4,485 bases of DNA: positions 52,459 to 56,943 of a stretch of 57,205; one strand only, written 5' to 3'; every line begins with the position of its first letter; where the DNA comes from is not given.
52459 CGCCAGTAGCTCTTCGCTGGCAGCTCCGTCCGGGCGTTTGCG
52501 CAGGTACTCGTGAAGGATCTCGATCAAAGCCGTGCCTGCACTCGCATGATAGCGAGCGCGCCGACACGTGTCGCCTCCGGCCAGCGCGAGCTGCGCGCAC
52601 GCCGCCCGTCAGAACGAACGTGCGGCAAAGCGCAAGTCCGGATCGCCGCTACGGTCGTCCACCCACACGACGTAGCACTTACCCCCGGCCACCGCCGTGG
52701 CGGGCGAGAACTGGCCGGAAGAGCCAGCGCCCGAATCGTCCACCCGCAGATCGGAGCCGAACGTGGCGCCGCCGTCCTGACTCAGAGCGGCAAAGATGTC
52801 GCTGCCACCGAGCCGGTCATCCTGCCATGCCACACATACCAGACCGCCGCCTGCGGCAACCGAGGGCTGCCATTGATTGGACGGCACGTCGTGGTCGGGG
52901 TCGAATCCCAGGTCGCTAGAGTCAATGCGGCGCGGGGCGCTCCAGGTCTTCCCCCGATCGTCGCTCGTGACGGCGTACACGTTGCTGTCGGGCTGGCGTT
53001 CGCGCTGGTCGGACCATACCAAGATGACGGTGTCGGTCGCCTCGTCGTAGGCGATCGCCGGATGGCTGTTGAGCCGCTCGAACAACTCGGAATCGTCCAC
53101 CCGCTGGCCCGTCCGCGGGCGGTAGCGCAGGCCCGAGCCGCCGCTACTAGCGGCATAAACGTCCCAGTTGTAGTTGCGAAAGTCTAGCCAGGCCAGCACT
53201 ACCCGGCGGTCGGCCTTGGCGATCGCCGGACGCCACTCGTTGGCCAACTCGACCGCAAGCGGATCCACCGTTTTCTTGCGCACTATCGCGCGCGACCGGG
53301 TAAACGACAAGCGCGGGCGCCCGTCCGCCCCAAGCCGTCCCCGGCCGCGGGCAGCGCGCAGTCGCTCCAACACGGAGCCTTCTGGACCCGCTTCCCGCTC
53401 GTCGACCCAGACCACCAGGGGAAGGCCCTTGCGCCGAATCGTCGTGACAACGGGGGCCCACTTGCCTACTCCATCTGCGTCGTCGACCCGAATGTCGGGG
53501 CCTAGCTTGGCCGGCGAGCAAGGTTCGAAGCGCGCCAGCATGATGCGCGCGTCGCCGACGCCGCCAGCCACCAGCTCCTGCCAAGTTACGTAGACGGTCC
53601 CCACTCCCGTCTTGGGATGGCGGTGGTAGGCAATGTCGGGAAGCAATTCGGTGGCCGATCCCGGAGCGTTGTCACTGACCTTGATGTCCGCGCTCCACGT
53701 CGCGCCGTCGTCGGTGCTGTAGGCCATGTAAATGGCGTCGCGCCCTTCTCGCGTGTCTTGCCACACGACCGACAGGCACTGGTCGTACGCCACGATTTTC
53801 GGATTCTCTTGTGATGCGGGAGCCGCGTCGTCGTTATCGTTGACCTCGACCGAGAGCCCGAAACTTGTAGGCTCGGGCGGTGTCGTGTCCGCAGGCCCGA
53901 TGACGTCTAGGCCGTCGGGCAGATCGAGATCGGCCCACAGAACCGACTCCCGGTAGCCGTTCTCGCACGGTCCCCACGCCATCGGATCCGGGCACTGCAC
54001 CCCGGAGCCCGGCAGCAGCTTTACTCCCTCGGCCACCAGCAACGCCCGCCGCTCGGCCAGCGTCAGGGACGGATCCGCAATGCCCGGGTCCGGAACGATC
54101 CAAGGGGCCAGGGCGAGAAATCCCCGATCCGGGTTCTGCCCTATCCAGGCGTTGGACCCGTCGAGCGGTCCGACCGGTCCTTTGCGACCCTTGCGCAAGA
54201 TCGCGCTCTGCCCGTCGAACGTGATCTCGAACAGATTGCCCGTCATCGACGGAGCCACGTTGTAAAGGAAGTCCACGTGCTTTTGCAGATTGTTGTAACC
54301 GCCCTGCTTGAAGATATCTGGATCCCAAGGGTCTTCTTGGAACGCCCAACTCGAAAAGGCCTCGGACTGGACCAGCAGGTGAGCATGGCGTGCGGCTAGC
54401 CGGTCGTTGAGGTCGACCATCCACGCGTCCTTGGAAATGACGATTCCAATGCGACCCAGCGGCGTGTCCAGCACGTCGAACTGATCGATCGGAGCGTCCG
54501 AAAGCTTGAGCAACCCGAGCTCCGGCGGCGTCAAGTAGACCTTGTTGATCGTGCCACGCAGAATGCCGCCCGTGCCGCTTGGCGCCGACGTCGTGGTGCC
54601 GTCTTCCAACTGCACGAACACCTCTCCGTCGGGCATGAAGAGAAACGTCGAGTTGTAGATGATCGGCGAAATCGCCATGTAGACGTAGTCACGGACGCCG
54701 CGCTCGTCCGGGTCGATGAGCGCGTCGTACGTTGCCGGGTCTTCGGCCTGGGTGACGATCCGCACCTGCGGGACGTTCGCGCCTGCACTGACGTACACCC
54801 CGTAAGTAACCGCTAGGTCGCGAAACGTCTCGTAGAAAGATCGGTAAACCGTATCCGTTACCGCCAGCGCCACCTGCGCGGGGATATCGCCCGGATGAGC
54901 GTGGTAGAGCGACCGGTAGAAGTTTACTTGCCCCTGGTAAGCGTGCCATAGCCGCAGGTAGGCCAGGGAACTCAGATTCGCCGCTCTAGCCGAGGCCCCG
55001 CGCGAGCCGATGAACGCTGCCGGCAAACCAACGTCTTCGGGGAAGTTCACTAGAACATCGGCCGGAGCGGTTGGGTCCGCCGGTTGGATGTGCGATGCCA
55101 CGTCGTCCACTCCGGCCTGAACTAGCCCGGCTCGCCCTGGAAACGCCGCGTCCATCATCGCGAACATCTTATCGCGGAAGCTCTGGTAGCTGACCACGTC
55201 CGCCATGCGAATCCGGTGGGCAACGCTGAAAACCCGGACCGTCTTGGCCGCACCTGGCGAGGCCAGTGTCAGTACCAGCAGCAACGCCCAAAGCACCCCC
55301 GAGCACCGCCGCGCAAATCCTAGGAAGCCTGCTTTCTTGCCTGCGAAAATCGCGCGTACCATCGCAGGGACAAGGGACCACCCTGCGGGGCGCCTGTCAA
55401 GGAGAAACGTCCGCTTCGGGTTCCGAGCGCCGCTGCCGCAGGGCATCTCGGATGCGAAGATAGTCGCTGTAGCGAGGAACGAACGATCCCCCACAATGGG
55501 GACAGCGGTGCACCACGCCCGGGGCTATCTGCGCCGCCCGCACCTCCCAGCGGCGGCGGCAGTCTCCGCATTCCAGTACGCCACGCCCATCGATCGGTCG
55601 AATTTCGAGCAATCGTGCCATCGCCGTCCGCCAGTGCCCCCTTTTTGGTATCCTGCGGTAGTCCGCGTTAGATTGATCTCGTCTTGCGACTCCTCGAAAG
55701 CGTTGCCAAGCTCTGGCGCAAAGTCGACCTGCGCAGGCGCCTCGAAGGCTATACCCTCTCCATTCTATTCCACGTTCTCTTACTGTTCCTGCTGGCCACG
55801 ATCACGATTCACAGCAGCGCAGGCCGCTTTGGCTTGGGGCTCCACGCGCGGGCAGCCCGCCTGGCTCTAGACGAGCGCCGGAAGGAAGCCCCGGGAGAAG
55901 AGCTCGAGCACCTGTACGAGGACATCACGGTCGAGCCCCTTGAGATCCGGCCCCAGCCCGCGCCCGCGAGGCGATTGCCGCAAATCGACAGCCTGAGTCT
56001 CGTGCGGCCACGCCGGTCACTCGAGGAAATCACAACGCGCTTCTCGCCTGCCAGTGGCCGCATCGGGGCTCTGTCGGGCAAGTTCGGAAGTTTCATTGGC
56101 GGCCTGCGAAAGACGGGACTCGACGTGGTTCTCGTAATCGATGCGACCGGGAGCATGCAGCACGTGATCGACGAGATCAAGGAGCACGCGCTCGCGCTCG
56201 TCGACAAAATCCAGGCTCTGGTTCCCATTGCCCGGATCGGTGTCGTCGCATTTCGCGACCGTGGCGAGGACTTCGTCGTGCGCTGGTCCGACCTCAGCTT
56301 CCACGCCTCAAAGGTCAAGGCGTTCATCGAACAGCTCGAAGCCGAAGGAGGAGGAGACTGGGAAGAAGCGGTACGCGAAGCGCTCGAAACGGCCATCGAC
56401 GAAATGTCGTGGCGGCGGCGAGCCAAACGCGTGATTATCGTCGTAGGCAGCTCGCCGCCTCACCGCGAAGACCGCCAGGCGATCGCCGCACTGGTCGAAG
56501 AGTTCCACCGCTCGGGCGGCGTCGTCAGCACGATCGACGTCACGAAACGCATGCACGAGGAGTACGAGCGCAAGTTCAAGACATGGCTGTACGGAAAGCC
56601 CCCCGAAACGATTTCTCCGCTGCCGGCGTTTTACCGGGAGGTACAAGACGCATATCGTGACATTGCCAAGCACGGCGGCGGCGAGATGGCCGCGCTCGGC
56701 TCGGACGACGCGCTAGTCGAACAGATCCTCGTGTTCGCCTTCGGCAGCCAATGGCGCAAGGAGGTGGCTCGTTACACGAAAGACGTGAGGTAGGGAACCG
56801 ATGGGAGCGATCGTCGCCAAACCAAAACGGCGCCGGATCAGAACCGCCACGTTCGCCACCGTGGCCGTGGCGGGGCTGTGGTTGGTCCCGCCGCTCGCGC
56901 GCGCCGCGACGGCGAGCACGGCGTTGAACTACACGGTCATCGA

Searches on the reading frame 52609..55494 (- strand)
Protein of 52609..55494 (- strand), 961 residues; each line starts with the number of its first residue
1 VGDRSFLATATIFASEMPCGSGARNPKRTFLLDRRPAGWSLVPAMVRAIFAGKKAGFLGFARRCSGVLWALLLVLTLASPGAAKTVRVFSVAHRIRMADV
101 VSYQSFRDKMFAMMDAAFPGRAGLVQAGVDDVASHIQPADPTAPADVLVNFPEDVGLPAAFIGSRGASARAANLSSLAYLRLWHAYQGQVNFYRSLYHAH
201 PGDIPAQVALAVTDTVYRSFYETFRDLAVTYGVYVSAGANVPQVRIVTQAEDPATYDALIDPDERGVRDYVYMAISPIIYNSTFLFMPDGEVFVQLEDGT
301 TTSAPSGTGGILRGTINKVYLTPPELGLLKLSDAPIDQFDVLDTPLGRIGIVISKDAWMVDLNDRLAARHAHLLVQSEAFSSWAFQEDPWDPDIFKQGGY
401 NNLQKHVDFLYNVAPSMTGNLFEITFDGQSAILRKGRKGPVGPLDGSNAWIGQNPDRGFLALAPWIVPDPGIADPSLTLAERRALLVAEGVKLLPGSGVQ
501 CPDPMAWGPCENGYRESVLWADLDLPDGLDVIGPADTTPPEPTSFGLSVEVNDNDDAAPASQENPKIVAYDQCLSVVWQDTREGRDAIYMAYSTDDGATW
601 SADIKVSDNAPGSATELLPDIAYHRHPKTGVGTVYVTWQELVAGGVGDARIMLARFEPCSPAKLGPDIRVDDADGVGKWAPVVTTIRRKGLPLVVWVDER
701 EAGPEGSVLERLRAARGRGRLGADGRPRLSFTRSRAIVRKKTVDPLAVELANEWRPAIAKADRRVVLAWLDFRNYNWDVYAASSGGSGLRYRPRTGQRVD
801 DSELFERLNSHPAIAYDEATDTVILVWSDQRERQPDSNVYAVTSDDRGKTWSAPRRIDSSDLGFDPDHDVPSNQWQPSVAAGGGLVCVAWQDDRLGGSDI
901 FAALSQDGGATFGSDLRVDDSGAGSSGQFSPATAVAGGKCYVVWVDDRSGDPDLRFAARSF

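Call 33: search_protein_families(library=pfam, max_evalue=0.00001, proteins=[window:52609-55494:-])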
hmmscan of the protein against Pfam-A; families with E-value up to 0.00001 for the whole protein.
window:52609-55494:- (961 aa): 2 families
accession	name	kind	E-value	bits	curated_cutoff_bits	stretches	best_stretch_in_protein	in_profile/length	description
PF13088.12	BNR_2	-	2e-08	34.4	31.4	0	805-860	47-103/277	BNR repeat-like domain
PF02012.26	BNR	-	5.8e-06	26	27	0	843-852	2-11/12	BNR/Asp-box repeat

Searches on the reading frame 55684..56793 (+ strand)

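Call 33: search_protein_families(library=pfam, max_evalue=0.00001, proteins=[window:55684-56793:+])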
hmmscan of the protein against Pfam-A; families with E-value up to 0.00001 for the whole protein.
window:55684-56793:+ (369 aa): 3 families
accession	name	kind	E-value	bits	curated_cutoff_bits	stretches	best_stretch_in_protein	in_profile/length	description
PF00092.34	VWA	-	4.2e-11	43.8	23.8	1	147-291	1-144/174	von Willebrand factor type A domain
PF13519.12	VWA_2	-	2.2e-10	41.6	27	1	148-254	1-103/107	von Willebrand factor type A domain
PF25106.1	VWA_4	-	5.4e-10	39.5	27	1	148-334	2-163/169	von Willebrand factor A domain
